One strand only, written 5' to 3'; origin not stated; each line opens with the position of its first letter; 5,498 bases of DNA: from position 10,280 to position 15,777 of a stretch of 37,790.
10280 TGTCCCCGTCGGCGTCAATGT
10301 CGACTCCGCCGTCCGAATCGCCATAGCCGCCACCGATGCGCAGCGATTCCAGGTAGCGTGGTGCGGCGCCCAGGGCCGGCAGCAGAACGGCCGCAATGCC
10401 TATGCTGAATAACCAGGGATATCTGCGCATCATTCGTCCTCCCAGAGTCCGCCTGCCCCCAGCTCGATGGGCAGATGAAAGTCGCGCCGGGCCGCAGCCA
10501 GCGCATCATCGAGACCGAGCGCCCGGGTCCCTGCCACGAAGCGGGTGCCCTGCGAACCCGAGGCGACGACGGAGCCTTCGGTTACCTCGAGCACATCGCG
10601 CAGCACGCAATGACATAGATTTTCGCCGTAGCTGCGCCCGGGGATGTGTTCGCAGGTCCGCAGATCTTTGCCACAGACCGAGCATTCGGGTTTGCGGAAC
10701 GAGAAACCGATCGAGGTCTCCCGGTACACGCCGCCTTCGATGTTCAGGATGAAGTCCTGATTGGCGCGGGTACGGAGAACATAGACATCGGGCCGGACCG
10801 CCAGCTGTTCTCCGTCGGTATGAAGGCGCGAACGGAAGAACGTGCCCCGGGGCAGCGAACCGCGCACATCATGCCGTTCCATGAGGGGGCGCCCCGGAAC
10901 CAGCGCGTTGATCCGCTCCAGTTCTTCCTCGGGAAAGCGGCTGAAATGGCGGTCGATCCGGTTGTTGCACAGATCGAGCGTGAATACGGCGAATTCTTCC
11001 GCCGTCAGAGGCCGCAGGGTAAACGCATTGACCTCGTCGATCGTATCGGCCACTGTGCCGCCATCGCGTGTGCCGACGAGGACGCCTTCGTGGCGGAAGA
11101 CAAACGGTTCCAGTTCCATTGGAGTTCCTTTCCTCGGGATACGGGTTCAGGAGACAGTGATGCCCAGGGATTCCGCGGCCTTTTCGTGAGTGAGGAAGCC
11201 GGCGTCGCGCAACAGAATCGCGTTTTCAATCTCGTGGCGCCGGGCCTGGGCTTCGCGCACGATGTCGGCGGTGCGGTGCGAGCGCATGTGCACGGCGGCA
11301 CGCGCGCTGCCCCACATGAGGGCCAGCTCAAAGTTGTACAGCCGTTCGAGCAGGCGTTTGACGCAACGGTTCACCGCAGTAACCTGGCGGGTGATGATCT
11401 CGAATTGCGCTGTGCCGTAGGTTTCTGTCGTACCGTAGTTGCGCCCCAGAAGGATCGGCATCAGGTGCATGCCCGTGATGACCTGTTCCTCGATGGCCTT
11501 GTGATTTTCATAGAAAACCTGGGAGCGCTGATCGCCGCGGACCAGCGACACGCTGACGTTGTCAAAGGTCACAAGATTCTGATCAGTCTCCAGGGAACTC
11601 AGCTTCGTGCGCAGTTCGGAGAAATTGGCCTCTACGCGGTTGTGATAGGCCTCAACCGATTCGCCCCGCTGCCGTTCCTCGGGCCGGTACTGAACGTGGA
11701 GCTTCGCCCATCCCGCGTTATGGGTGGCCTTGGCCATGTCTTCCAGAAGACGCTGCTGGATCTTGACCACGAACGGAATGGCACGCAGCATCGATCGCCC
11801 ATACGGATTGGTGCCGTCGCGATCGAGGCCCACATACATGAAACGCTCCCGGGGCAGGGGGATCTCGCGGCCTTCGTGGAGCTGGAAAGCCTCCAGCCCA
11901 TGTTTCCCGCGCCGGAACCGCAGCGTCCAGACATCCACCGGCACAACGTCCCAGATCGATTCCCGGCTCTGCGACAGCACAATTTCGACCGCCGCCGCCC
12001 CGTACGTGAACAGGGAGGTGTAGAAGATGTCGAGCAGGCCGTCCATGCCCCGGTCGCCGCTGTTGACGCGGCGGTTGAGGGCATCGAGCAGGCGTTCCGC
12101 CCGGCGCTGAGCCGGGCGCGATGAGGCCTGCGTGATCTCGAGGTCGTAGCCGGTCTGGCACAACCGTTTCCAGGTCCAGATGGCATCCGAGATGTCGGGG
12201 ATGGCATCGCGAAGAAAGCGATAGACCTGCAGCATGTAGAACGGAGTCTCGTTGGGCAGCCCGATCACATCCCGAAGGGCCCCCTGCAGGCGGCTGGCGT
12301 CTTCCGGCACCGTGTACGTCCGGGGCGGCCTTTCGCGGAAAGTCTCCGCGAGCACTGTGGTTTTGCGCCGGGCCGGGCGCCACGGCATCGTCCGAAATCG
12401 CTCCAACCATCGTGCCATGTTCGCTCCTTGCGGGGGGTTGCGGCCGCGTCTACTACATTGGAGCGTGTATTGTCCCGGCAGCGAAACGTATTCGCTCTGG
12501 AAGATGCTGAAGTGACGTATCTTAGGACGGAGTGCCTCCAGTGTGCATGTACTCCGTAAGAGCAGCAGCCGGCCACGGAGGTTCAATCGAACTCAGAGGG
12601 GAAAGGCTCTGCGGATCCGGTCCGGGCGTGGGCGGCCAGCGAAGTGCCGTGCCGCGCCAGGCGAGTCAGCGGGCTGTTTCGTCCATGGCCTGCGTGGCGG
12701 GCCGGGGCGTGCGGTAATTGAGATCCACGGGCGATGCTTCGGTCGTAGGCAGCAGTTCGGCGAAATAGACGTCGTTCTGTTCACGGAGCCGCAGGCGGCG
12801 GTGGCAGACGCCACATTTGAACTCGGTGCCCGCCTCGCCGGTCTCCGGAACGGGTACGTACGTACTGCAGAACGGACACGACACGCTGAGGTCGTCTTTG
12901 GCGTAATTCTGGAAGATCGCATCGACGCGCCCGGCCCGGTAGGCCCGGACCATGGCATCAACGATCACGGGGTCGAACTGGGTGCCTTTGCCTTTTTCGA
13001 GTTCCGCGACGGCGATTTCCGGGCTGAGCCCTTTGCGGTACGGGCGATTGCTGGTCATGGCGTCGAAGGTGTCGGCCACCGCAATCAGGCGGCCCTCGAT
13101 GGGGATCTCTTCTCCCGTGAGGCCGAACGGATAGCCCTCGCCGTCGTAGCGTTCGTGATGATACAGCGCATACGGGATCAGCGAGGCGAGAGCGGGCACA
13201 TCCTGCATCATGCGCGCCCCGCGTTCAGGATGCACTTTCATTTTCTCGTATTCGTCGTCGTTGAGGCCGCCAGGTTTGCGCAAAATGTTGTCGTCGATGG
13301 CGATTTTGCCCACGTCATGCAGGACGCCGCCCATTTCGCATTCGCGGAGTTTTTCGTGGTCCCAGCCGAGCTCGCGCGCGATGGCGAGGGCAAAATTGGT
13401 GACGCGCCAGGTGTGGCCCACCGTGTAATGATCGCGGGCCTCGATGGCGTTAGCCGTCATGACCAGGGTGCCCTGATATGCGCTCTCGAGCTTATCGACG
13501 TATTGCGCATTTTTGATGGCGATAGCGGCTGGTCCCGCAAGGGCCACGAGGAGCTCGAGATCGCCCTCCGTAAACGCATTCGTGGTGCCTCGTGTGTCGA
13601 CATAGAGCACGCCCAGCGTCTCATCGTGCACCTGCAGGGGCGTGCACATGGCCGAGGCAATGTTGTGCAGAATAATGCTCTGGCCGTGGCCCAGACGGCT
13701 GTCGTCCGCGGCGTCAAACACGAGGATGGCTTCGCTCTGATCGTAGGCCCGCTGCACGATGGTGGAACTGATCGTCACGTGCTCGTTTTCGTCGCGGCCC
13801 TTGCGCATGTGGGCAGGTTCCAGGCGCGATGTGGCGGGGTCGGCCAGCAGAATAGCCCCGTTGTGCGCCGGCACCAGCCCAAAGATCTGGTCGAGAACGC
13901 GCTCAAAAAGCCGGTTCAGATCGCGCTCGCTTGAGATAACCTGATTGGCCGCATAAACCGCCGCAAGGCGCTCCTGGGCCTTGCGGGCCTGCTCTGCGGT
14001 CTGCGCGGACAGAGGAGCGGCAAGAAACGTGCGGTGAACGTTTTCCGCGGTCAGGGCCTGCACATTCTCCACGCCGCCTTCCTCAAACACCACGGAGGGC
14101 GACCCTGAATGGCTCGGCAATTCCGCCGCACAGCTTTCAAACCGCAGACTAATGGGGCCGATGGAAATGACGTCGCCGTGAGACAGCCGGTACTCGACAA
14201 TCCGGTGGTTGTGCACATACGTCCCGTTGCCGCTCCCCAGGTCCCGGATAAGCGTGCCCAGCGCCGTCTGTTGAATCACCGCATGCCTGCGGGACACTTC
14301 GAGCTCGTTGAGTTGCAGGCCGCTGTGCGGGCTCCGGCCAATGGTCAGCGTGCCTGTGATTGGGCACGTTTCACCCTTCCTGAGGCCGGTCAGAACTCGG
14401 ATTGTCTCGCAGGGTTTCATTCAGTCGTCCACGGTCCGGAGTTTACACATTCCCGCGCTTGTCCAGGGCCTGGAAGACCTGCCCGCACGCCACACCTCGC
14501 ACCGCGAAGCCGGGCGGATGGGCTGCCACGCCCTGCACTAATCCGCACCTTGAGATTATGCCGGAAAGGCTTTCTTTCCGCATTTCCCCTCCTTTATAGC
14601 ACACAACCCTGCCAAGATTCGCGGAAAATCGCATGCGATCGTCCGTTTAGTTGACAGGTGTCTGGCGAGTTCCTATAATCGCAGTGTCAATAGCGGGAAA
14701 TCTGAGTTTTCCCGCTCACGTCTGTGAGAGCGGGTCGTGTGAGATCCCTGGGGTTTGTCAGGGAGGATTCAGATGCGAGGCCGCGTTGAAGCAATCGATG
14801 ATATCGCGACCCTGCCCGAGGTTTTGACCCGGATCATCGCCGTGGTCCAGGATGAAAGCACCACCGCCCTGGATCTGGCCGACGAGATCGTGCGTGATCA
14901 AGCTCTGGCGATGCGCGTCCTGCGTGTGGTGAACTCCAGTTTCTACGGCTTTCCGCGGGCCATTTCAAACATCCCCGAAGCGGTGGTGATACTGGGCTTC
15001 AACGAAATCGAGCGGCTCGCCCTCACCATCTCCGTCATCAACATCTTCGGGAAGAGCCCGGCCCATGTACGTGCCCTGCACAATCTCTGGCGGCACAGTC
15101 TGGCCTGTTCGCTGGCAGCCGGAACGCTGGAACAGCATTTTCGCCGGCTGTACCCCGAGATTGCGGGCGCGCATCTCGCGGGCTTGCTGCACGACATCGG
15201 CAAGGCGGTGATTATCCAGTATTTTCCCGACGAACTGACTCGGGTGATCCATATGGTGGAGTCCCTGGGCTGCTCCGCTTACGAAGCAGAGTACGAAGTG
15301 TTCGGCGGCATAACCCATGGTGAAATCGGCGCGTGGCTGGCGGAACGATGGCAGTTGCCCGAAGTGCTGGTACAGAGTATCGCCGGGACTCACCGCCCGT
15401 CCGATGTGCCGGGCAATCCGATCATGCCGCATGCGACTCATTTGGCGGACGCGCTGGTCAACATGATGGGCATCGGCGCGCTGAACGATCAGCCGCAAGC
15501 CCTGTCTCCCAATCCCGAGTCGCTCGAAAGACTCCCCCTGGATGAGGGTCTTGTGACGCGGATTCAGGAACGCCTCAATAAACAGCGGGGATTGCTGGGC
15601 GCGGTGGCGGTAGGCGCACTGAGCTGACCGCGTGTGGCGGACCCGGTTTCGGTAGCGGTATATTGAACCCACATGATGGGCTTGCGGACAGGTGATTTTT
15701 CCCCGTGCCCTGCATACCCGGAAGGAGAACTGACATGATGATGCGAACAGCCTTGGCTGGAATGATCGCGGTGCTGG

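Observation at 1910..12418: Intact phage-derived head / tail-tip / lysis locus with no terminase, integrase, replication, tail-tube or tape-measure genes (candidate domesticated particle system)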

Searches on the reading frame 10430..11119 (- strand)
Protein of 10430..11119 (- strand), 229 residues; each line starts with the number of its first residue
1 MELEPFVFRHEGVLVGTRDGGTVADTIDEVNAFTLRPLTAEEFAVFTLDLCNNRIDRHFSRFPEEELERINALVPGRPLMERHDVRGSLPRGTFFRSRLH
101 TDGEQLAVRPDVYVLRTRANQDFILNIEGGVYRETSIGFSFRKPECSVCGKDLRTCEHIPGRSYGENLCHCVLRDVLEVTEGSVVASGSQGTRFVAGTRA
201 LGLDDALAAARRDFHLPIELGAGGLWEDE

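Call 5: search_protein_families(library=pfam, max_evalue=0.01, proteins=[window:10430-11119:-])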
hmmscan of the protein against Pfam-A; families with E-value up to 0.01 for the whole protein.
window:10430-11119:- (229 aa): 0 families

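Call 6: search_protein_families(library=phrogs, max_evalue=0.01, proteins=[window:10430-11119:-])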
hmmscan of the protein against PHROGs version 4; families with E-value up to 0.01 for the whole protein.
window:10430-11119:- (229 aa): 3 families
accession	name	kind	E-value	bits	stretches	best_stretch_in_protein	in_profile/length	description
phrog_16951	-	unknown function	2.4e-36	126.5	1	17-190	10-193/312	-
phrog_37798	-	unknown function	5e-07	30.1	1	101-226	114-246/490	-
phrog_37797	-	unknown function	0.00057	20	1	84-197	80-205/398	-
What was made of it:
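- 10430..11119 (-): g2, probable prohead protease (229 aa) with a Cys/His cluster. phrog_16951 at 2e-36, function unknown (call 6).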

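Call 31: search_solved_structures(query=A2, max_evalue=1, show_alignments=1)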
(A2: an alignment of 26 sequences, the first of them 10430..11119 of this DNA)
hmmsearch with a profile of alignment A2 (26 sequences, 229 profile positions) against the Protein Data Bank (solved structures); distinct sequences matched with E-value up to 1: 0.

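Call 50: search_protein_families(library=ncbifam, max_evalue=5, proteins=[window:10430-11119:-])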
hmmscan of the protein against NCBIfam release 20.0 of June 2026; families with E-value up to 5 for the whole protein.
window:10430-11119:- (229 aa): 0 families

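Call 51: search_protein_families(library=pfam, max_evalue=10, proteins=[window:10430-11119:-])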
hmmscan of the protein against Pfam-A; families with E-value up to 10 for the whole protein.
window:10430-11119:- (229 aa): 1 family
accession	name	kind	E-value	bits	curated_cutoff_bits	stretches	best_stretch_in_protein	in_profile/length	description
PF24265.1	DUF7466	-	0.36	11.3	27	1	187-208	27-48/55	Family of unknown function (DUF7466)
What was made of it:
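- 10430..11119 (-): No Pfam or PDB sequence hit (calls 31, 51), so the protease role is inferred.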

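Call 71: search_dna_similar(query=window:10430-11119:-, collection=phages, mode=protein, max_evalue=0.01, max_rows=15)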
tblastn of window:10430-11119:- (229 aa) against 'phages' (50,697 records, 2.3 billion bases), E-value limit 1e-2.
Records with a match: 12; places in all: 12; records where one place covers at least 80% of the query: 0.
Best place of each record, by identity: <60% 12.
By first word of the organism name: Bacteriophage 6; Brevibacillus 3; Bacillus 2; Flavonifractor 1.
By host as written in the record: - 6; Brevibacillus laterosporus 3; Bacillus cereus 1; Flavonifractor plautii 1; Bacillus pumilus strain 145 1.
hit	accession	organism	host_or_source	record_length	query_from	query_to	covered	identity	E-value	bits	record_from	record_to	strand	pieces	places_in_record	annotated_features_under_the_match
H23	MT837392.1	Bacteriophage sp.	human fecal samples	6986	30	190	70%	35.6%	1e-23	103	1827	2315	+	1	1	record has no annotation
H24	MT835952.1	Bacteriophage sp.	human fecal samples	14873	21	190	74%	31.9%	5e-19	91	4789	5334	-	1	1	record has no annotation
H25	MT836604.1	Bacteriophage sp.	human fecal samples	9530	25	190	72%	32.2%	7e-20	93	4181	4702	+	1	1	record has no annotation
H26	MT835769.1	Bacteriophage sp.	human fecal samples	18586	30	190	70%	32.1%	8e-20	93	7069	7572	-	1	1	record has no annotation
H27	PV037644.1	Bacillus phage vB_BcM_CUBc25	Bacillus cereus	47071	30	184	68%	31.8%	3e-8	59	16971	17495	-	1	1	hypothetical protein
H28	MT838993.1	Bacteriophage sp.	human fecal samples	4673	18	190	76%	27.2%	2e-14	77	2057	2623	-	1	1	record has no annotation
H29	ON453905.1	Flavonifractor phage Cormatin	Flavonifractor plautii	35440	30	180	66%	30.8%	8e-15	79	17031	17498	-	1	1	major head and protease protein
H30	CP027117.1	Bacillus phage EZ-2018a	Bacillus pumilus strain 145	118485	25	189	72%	27.8%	5e-6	52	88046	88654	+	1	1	record has no annotation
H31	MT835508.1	Bacteriophage sp.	human fecal samples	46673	30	190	70%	27.5%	3e-18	89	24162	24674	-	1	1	record has no annotation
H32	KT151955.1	Brevibacillus phage Jenst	Brevibacillus laterosporus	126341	102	226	55%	29.6%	1e-5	51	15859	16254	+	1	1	hypothetical protein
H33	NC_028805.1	Brevibacillus phage Jenst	Brevibacillus laterosporus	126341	102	226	55%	29.6%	1e-5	51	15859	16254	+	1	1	hypothetical protein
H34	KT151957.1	Brevibacillus phage SecTim467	Brevibacillus laterosporus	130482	102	226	55%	29.6%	1e-5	51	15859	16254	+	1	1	hypothetical protein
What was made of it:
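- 10430..11119 (-): Phage homologues lie between portal and capsid, and one is annotated 'major head and protease protein' (call 71).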

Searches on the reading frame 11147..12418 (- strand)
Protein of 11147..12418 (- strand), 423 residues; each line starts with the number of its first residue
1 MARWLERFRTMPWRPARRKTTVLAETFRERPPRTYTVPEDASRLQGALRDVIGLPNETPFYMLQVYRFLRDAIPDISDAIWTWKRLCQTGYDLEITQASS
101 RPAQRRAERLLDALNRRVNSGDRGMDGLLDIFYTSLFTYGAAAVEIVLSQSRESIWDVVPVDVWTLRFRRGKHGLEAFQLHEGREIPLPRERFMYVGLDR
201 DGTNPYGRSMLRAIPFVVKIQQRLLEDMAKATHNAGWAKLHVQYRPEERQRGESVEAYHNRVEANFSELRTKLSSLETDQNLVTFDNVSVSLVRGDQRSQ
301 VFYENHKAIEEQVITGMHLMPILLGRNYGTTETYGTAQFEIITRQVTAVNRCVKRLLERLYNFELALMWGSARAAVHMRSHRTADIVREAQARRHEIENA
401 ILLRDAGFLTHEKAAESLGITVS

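Call 5: search_protein_families(library=pfam, max_evalue=0.01, proteins=[window:11147-12418:-])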
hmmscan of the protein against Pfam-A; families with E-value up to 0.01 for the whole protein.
window:11147-12418:- (423 aa): 1 family
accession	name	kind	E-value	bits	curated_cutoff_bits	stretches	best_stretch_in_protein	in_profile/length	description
PF06074.18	Portal_Mu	-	5.6e-08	32.9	23.9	1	89-256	25-188/336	Portal protein of Mu bacteriophage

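Call 6: search_protein_families(library=phrogs, max_evalue=0.01, proteins=[window:11147-12418:-])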
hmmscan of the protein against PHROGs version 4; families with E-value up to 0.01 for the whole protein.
window:11147-12418:- (423 aa): 4 families
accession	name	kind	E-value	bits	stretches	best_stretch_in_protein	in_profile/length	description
phrog_3753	-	head and packaging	1.7e-43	150.2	1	28-420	26-421/503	portal protein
phrog_30703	-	head and packaging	4.1e-27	95.9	1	62-394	28-357/386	portal protein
phrog_9232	-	head and packaging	1.1e-05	25.5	1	142-420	143-425/502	portal protein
phrog_113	-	head and packaging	0.00083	18.6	1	148-230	147-234/1272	portal protein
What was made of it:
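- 11147..12418 (-): g1, portal protein (423 aa, Mu-type family). PF06074 at 5.6e-8; phrog_3753 at 1.7e-43 (calls 5, 6).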

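Call 21: search_dna_similar(query=window:11147-12418:-, collection=phages, mode=protein, max_rows=25, max_evalue=0.001)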
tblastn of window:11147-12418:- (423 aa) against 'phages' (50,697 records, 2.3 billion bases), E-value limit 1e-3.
Records with a match: 12; places in all: 12; records where one place covers at least 80% of the query: 5.
Best place of each record, by identity: <60% 12.
By first word of the organism name: Bacteriophage 5; Brevibacillus 3; Bacillus 2; Enterococcus 1; Phage 1.
By host as written in the record: - 5; Brevibacillus laterosporus 3; Bacillus cereus 1; Enterococcus faecium #5864 1; bacteria 1; Bacillus pumilus strain 145 1.
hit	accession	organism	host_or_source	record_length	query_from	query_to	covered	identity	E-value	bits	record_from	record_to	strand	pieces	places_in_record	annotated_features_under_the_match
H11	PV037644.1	Bacillus phage vB_BcM_CUBc25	Bacillus cereus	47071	62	418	84%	31.1%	4e-43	167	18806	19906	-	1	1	minor head protein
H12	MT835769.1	Bacteriophage sp.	human fecal samples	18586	65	392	78%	27.9%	2e-23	109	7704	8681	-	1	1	record has no annotation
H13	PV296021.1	Enterococcus phage fHoEfm07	Enterococcus faecium #5864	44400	63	415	83%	25.5%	7e-25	113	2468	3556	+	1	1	portal protein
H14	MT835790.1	Bacteriophage sp.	human fecal samples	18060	32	419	92%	21.7%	4e-14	81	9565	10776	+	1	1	record has no annotation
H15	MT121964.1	Phage DP SC_6_H4_2017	bacteria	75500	32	419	92%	21.2%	1e-12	76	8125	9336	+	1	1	none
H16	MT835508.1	Bacteriophage sp.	human fecal samples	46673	58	395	80%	23.8%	4e-15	84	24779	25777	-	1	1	record has no annotation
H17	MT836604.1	Bacteriophage sp.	human fecal samples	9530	64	393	78%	23.4%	7e-11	71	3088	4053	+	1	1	record has no annotation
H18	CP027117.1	Bacillus phage EZ-2018a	Bacillus pumilus strain 145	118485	74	415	81%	22.4%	1e-15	86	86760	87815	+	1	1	record has no annotation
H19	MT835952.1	Bacteriophage sp.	human fecal samples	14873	64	398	79%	22.5%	3e-10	68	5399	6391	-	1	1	record has no annotation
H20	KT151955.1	Brevibacillus phage Jenst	Brevibacillus laterosporus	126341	74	359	68%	23.7%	7e-21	101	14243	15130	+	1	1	hypothetical protein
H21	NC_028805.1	Brevibacillus phage Jenst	Brevibacillus laterosporus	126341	74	359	68%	23.7%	7e-21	101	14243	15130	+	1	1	portal protein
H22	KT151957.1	Brevibacillus phage SecTim467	Brevibacillus laterosporus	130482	74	359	68%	23.7%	7e-21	101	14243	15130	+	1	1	hypothetical protein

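Call 24: find_related_loci(query=A1, collection=viral_contigs, flank=10000)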
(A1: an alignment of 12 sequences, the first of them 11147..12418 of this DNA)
Query A1 (423 aa) in viral_contigs; peptide patterns used: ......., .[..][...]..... (x = any residue, [..] = any of these).
70 stretches matched a pattern; 2 encode a relative of the query (tblastn E <= 1e-3); 2 distinct loci.
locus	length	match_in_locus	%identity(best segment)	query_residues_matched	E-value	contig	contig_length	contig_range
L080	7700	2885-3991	54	50-418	4e-142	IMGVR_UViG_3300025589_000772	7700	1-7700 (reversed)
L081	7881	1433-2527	55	54-418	2e-122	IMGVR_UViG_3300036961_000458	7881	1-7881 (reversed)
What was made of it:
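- Only 2 related contigs occur in IMG/VR (call 24).
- Tried and rejected: IMG/VR scan with a portal alignment: only 2 contigs, both the head-only variant of the same element (call 24).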

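Call 102: search_protein_families(library=pfam, max_evalue=0.001, proteins=[L081:3-1115:+])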
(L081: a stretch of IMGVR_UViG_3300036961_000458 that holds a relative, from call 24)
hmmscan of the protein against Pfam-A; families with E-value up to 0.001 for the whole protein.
L081:3-1115:+ (371 aa): 19 families
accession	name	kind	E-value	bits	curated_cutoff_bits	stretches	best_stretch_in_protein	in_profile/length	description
PF00515.34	TPR_1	-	4.3e-16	58.4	27.8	2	321-351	3-33/34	Tetratricopeptide repeat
PF14559.12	TPR_19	-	3.4e-15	56.6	25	1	297-353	3-59/68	Tetratricopeptide repeat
PF07719.23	TPR_2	-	5.2e-15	54.7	27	2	321-352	3-34/34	Tetratricopeptide repeat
PF13424.12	TPR_12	-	4.1e-14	53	30.1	2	287-347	5-73/77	Tetratricopeptide repeat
PF13432.12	TPR_16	-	5.7e-14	52.7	32.7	2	298-351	10-63/65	Tetratricopeptide repeat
PF13181.12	TPR_8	-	8.7e-13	47.8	25.7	2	288-317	4-33/34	Tetratricopeptide repeat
PF13431.12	TPR_17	-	1.3e-12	47.4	24.4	1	308-339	2-33/34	Tetratricopeptide repeat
PF13428.12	TPR_14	-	2e-12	46.9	23.5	1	321-360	3-42/44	Tetratricopeptide repeat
PF13176.12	TPR_7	-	2.1e-10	40.3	27.9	1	323-352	3-34/36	Tetratricopeptide repeat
PF13414.12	TPR_11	-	1.2e-09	38.1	26.8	1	292-333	1-42/42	TPR repeat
PF13371.12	TPR_9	-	2.4e-09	37.5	35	1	263-317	7-61/73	Tetratricopeptide repeat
PF12895.13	ANAPC3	-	2e-07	31.6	27.2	1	265-344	3-81/82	Anaphase-promoting complex, cyclosome, subunit 3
PF13374.12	TPR_10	-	4.3e-06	27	27.5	0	292-314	9-31/42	Tetratricopeptide repeat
PF13174.12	TPR_6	-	4.5e-06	27.4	26.3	0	321-351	2-32/33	Tetratricopeptide repeat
PF03704.23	BTAD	-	4.6e-06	27.5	22.1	1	293-347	70-127/146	Bacterial transcriptional activator domain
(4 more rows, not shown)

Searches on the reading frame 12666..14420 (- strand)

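Call 7: search_protein_families(library=pfam, max_evalue=0.01, proteins=[window:12666-14420:-])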
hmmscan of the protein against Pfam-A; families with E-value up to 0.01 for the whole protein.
window:12666-14420:- (584 aa): 8 families
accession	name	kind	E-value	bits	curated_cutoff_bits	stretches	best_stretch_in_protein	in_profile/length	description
PF13487.12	HD_5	-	8.1e-41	140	27.2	1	322-485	3-169/170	HD domain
PF01966.28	HD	-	4.1e-20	72.6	22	1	334-455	2-116/116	HD domain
PF00498.31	FHA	-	8.8e-17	61.7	20.7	1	26-88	2-67/67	FHA domain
PF13185.12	GAF_2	-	4.9e-15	56.4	28.6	1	165-302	1-135/136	GAF domain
PF13492.12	GAF_3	-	2.2e-14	54.4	27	1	170-304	4-129/129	GAF domain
PF16697.10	Yop-YscD_cpl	-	5.8e-13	49.4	33.2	1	8-95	1-91/94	Inner membrane component of T3SS, cytoplasmic domain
PF01590.32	GAF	-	5.9e-13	49.9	22.4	1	167-302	1-133/133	GAF domain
PF11849.14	DUF3369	-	0.0058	17.4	27.2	0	147-309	16-166/168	Domain of unknown function (DUF3369)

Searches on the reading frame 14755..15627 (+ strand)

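Call 7: search_protein_families(library=pfam, max_evalue=0.01, proteins=[window:14755-15627:+])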
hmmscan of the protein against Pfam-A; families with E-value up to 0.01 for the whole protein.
window:14755-15627:+ (290 aa): 2 families
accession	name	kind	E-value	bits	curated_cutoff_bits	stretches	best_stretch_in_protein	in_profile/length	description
PF08668.18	HDOD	-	5.3e-56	189.7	22.9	1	18-215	2-196/196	HDOD domain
PF01966.28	HD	-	5e-06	27.2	22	1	112-233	2-112/116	HD domain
